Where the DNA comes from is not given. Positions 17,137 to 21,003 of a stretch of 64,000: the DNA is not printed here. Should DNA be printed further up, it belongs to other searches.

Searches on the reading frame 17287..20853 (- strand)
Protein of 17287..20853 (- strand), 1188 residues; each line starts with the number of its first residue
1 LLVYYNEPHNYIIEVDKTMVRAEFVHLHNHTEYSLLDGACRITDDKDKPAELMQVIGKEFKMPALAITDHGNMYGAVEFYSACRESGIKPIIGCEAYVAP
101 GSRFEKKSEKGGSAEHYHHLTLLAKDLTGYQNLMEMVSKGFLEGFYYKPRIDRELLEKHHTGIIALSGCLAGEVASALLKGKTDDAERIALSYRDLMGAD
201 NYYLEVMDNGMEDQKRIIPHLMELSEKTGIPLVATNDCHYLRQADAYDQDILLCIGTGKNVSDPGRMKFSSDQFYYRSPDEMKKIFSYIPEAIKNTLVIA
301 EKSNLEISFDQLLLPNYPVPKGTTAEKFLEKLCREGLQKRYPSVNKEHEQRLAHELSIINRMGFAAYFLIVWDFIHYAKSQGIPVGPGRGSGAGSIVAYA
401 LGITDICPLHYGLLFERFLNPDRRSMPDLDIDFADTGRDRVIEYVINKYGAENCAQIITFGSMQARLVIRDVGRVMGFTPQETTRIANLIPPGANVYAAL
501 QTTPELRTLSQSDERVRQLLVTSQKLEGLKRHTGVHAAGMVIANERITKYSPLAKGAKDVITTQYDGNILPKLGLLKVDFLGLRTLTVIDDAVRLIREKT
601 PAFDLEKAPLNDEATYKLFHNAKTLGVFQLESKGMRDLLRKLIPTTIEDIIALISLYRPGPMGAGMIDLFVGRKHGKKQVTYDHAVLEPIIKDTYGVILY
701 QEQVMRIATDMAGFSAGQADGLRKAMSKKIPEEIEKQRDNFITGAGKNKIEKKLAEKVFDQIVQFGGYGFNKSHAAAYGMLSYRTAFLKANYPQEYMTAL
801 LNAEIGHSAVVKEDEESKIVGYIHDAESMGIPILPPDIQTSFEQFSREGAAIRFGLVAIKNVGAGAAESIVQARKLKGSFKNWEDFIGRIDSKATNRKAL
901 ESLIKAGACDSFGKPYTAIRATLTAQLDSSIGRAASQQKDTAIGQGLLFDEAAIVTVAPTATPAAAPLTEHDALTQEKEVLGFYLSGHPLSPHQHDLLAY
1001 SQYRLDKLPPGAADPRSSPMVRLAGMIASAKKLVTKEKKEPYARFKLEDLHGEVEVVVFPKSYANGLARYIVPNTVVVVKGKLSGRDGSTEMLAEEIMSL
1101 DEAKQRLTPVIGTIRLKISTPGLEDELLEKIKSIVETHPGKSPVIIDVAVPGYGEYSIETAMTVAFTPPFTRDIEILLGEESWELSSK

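Call 70: search_protein_families(library=pfam, proteins=[window:17287-20853:-], max_evalue=0.00001)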
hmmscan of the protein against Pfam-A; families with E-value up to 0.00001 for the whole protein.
window:17287-20853:- (1188 aa): 5 families
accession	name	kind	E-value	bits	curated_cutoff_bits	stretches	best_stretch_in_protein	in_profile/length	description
PF07733.18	DNA_pol3_alpha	-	1.8e-97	326.5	23.9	1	328-582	2-260/260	Bacterial DNA polymerase III alpha NTPase domain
PF17657.6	DNA_pol3_finger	-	7.7e-64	214.4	22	1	585-748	1-165/166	Bacterial DNA polymerase III alpha subunit finger domain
PF02811.25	PHP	-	3.1e-54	184.2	26.4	1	26-208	1-163/164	PHP domain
PF14579.12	HHH_6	-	5.5e-27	94.3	25.6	1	830-914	1-85/90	Helix-hairpin-helix motif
PF01336.31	tRNA_anti-codon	-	2.2e-09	37.5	27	1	1021-1098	1-73/75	OB-fold nucleic acid binding domain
